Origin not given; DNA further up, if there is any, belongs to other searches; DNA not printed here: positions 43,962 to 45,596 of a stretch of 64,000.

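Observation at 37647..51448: Candidate undescribed extracytoplasmic redox system: NAD(P)H flavoprotein/FeS module plus a NapH/NapG-like pair embedded among six exported beta-propeller paralogues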

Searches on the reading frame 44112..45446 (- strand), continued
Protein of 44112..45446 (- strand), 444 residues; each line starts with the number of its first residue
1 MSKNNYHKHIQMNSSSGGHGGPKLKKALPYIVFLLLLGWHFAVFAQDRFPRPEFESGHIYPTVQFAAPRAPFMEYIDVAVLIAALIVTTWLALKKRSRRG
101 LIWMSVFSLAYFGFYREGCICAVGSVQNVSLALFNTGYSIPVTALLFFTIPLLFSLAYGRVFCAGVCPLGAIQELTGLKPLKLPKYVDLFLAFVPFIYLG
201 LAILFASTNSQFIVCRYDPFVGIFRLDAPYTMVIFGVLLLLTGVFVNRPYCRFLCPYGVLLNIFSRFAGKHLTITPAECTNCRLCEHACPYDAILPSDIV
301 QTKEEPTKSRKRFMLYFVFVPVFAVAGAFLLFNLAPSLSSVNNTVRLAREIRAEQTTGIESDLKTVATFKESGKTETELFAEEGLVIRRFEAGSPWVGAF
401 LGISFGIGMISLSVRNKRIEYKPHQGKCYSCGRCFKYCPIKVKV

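Call 26: search_protein_families(library=pfam, proteins=[P0141, P0142, P0148, P0157, P0169, P0180, P0241, P0262, P0136, P0133], max_evalue=0.00001)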
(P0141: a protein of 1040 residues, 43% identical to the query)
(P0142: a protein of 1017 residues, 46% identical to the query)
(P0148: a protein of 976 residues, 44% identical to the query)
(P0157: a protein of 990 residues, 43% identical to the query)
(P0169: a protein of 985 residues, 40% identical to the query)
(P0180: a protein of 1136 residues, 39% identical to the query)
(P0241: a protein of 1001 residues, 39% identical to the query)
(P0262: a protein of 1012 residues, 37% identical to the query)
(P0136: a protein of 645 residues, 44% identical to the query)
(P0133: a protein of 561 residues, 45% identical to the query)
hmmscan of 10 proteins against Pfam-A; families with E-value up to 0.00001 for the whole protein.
P0141 (1040 aa): 5 families
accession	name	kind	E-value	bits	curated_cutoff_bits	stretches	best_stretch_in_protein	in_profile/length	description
PF13360.13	PQQ_2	-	2e-23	83.7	27.6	2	825-914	7-92/233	Outer membrane protein assembly factor BamB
PF13570.13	Beta-prop_ACSF4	-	3.2e-14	53.5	133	1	823-998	31-201/329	Beta-alanine-activating enzyme, beta-propeller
PF12801.12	Fer4_5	-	7.4e-14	51.9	22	2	121-154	4-37/48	4Fe-4S binding domain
PF12838.12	Fer4_7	-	7.6e-06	26.7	27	0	228-271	7-52/52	4Fe-4S dicluster domain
PF00037.32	Fer4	-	9.7e-06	25.6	21.1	1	250-273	1-24/24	4Fe-4S binding domain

P0142 (1017 aa): 10 families
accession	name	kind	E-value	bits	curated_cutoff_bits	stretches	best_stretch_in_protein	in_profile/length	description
PF13360.13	PQQ_2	-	4.6e-42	144.7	27.6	4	797-907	3-102/233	Outer membrane protein assembly factor BamB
PF13570.13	Beta-prop_ACSF4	-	7.8e-18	65.4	133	1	798-1000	30-314/329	Beta-alanine-activating enzyme, beta-propeller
PF12801.12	Fer4_5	-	5.1e-14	52.4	22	2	207-248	5-46/48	4Fe-4S binding domain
PF12838.12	Fer4_7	-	5.2e-10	40.1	27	1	225-268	7-52/52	4Fe-4S dicluster domain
PF00037.32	Fer4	-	1e-09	38.2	21.1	1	247-269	1-23/24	4Fe-4S binding domain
PF13187.11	Fer4_9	-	7.3e-08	32.8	27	0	253-281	1-29/52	4Fe-4S dicluster domain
PF13484.11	Fer4_16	-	7e-07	30.4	30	0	253-285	1-32/66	4Fe-4S double cluster binding domain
PF12837.12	Fer4_6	-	1.2e-06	28.6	25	1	247-269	2-24/24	4Fe-4S binding domain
PF12800.12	Fer4_4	-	4.2e-06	27.1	24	0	251-267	1-17/17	4Fe-4S binding domain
PF01011.28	PQQ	-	4.7e-06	26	26.7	0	912-950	51-89/595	Glucose/ethanol/alcohol dehydrogenase, beta-propeller domain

P0148 (976 aa): 9 families
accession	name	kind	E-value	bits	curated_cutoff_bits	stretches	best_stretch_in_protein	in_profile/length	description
PF13360.13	PQQ_2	-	2.3e-31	109.7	27.6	3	609-731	46-154/233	Outer membrane protein assembly factor BamB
PF12801.12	Fer4_5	-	2.2e-16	60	22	2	101-135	3-37/48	4Fe-4S binding domain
PF13570.13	Beta-prop_ACSF4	-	2e-12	47.6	133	1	758-964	114-317/329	Beta-alanine-activating enzyme, beta-propeller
PF00037.32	Fer4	-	1.9e-09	37.4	21.1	0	232-254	2-24/24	4Fe-4S binding domain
PF01011.28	PQQ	-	5.8e-09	35.6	26.7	0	610-676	510-584/595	Glucose/ethanol/alcohol dehydrogenase, beta-propeller domain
PF13187.11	Fer4_9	-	1.6e-06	28.5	27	0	209-253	7-52/52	4Fe-4S dicluster domain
PF12838.12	Fer4_7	-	2.3e-06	28.4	27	0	230-252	30-52/52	4Fe-4S dicluster domain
PF14697.11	Fer4_21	-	3.7e-06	27.4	35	0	231-253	34-57/59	4Fe-4S dicluster domain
PF12800.12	Fer4_4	-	7.6e-06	26.3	24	0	237-249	3-15/17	4Fe-4S binding domain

P0157 (990 aa): 6 families
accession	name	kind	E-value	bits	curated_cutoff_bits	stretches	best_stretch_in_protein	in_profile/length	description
PF13360.13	PQQ_2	-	2.2e-29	103.2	27.6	2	763-863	40-136/233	Outer membrane protein assembly factor BamB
PF12801.12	Fer4_5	-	2.7e-10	40.5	22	2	203-246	4-47/48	4Fe-4S binding domain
PF01011.28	PQQ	-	1.8e-07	30.7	26.7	0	642-719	50-128/595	Glucose/ethanol/alcohol dehydrogenase, beta-propeller domain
PF12838.12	Fer4_7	-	3e-07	31.3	27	0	223-265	8-52/52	4Fe-4S dicluster domain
PF13570.13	Beta-prop_ACSF4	-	5.7e-07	29.7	133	0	768-970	31-222/329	Beta-alanine-activating enzyme, beta-propeller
PF00037.32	Fer4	-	1.5e-06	28.2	21.1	1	244-267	1-24/24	4Fe-4S binding domain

P0169 (985 aa): 8 families
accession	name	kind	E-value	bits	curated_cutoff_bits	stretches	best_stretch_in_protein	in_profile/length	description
PF13360.13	PQQ_2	-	1.4e-26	94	27.6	2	622-749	55-175/233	Outer membrane protein assembly factor BamB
PF12801.12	Fer4_5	-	5.6e-14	52.3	22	2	113-153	3-43/48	4Fe-4S binding domain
PF00037.32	Fer4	-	3.3e-10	39.8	21.1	0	244-265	2-23/24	4Fe-4S binding domain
PF01011.28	PQQ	-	1.9e-09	37.3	26.7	1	634-775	51-205/595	Glucose/ethanol/alcohol dehydrogenase, beta-propeller domain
PF12838.12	Fer4_7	-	2.6e-08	34.6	27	0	221-264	7-52/52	4Fe-4S dicluster domain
PF13237.11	Fer4_10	-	2.9e-07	30.7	25.5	0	394-417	4-28/53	4Fe-4S dicluster domain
PF13187.11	Fer4_9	-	4.4e-07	30.3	27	0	393-412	31-50/52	4Fe-4S dicluster domain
PF13183.11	Fer4_8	-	1.9e-06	28.7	27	0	391-411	46-66/68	4Fe-4S dicluster domain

P0180 (1136 aa): 7 families
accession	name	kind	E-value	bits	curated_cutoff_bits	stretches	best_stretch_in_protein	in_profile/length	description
PF13360.13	PQQ_2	-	1.3e-26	94.1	27.6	3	916-1006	4-89/233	Outer membrane protein assembly factor BamB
PF12801.12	Fer4_5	-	3.1e-17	62.7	22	2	124-159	3-38/48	4Fe-4S binding domain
PF13570.13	Beta-prop_ACSF4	-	1.7e-09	37.9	133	1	913-1118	27-224/329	Beta-alanine-activating enzyme, beta-propeller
PF12838.12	Fer4_7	-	1.2e-06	29.3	27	0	233-275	8-52/52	4Fe-4S dicluster domain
PF13183.11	Fer4_8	-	1.4e-06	29.2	27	0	260-290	4-34/68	4Fe-4S dicluster domain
PF13237.11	Fer4_10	-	1.5e-06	28.5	25.5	0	406-426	5-25/53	4Fe-4S dicluster domain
PF00037.32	Fer4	-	3.6e-06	27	21.1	0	256-276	3-23/24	4Fe-4S binding domain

P0241 (1001 aa): 6 families
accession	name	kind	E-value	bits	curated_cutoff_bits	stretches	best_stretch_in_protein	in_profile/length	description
PF13360.13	PQQ_2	-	2.1e-23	83.6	27.6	2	676-869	7-189/233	Outer membrane protein assembly factor BamB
PF12801.12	Fer4_5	-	3.7e-12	46.5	22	2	207-246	3-43/48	4Fe-4S binding domain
PF13570.13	Beta-prop_ACSF4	-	7.5e-11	42.4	133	1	804-979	57-227/329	Beta-alanine-activating enzyme, beta-propeller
PF00037.32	Fer4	-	4.3e-10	39.4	21.1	0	250-272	2-24/24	4Fe-4S binding domain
PF12838.12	Fer4_7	-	1.4e-06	29.1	27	0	228-270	8-52/52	4Fe-4S dicluster domain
PF13187.11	Fer4_9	-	2.3e-06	27.9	27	0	256-275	2-21/52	4Fe-4S dicluster domain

P0262 (1012 aa): 5 families
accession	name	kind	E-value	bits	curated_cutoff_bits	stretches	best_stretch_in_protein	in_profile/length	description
PF13360.13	PQQ_2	-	3e-23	83.1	27.6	2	792-891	3-96/233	Outer membrane protein assembly factor BamB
PF13570.13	Beta-prop_ACSF4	-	3.8e-16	59.8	133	2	794-998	31-231/329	Beta-alanine-activating enzyme, beta-propeller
PF12801.12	Fer4_5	-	3.2e-13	49.9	22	2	117-152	2-37/48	4Fe-4S binding domain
PF00037.32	Fer4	-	4e-06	26.9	21.1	0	249-270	2-23/24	4Fe-4S binding domain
PF12838.12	Fer4_7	-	5.6e-06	27.2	27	0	226-269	7-52/52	4Fe-4S dicluster domain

P0136 (645 aa): 6 families
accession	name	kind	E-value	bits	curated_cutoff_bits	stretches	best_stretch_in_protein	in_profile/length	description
PF12801.12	Fer4_5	-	2.7e-15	56.5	22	2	197-239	4-46/48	4Fe-4S binding domain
PF00037.32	Fer4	-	2.6e-09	36.9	21.1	1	238-260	1-23/24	4Fe-4S binding domain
PF13484.11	Fer4_16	-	5e-09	37.3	30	0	244-272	1-28/66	4Fe-4S double cluster binding domain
PF12838.12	Fer4_7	-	1.3e-08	35.6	27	1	216-259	7-52/52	4Fe-4S dicluster domain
PF14697.11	Fer4_21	-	1.3e-07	32.1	35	0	217-260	14-57/59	4Fe-4S dicluster domain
PF13187.11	Fer4_9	-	8.7e-06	26.1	27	0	216-260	7-52/52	4Fe-4S dicluster domain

P0133 (561 aa): 2 families
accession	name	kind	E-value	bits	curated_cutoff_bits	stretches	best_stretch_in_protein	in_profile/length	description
PF12801.12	Fer4_5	-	1.9e-15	57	22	2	158-192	3-37/48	4Fe-4S binding domain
PF00037.32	Fer4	-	5.8e-09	35.8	21.1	0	292-311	5-24/24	4Fe-4S binding domain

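Call 29: find_related_loci(query=A1, collection=genome_contigs, flank=10000)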
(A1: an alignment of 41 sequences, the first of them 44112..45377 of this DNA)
Query A1 (421 aa) in genome_contigs; peptide patterns used: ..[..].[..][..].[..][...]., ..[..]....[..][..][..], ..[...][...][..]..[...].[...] (x = any residue, [..] = any of these).
600 stretches matched a pattern (row limit reached: there are more); 595 encode a relative of the query (tblastn E <= 1e-3); the best 80 are kept; 80 distinct loci.
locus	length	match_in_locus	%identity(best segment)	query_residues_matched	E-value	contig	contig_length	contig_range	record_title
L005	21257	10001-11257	74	1-419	0e+0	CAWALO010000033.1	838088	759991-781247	MAG: uncultured Bacteroidales bacterium isolate MFD04716.bin.2.270 genome assembly, contig: contig_7745, whole genome sh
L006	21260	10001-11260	73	1-420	0e+0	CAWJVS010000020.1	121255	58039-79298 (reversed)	MAG: uncultured Bacteroidales bacterium isolate MFD04716.bin.2.78 genome assembly, contig: contig_43731, whole genome sh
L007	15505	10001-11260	70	2-420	0e+0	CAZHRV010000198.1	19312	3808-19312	MAG TPA_asm: uncultured Rikenellaceae bacterium isolate SRP185410_co1_20 genome assembly, contig: k141_2088901, whole ge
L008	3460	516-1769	68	3-420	0e+0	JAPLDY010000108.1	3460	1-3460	MAG: Bacteroidia bacterium isolate LacPavin_0920_SED3_MAG_42_11 LacPavin_0920_SED3_scaffold_2300482, whole genome shotgu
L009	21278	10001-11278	67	1-421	0e+0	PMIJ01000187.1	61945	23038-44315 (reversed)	MAG: Bacteroidales bacterium isolate fen_957 73.20120600_E3D.48_contig_14528, whole genome shotgun sequence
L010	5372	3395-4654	67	2-420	0e+0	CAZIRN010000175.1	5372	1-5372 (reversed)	MAG TPA_asm: uncultured Rikenella sp. isolate binchicken_co265_192 genome assembly, contig: NODE_20071_length_5372_cov_4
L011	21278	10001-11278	65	1-421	0e+0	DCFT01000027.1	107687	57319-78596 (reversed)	MAG TPA_asm: Bacteroidales bacterium UBA1797 UBA1797_contig_7770, whole genome shotgun sequence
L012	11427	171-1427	67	1-419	0e+0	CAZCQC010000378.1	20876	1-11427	MAG TPA_asm: uncultured Rikenellaceae bacterium isolate binchicken_co255_422 genome assembly, contig: k141_4248684, whol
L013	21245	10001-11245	67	6-420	0e+0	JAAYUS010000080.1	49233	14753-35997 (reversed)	MAG: Bacteroidales bacterium isolate AS27yjCOA_179 27582_AS27, whole genome shotgun sequence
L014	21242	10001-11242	65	8-420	0e+0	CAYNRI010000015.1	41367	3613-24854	MAG TPA_asm: uncultured Rikenellaceae bacterium isolate SRP192927_co1_597 genome assembly, contig: NODE_1412_length_4136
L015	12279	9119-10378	66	2-420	0e+0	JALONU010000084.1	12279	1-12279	MAG: Bacteroidales bacterium isolate Prado085 scaffold_8116, whole genome shotgun sequence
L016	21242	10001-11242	65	5-417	0e+0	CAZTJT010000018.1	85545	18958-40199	MAG TPA_asm: uncultured Rikenellaceae bacterium isolate binchicken_co7_100 genome assembly, contig: NODE_517_length_8554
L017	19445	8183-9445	64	2-420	7e-176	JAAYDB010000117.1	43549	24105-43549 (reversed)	MAG: Bacteroidetes bacterium isolate AS06rmzACSIP_518 312976_AS06, whole genome shotgun sequence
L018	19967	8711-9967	60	2-418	8e-170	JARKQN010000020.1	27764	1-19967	MAG: Bacteroidales bacterium isolate Reactor_maxbin.115 k141_112958, whole genome shotgun sequence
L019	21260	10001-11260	57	1-420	3e-167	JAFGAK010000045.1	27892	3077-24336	MAG: Bacteroidales bacterium isolate Zod_maxbin.0163 k87_1049681, whole genome shotgun sequence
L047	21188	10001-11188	49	23-418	3e-127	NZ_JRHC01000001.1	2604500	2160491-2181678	Draconibacterium sediminis strain JN14CK-3 contig1, whole genome shotgun sequence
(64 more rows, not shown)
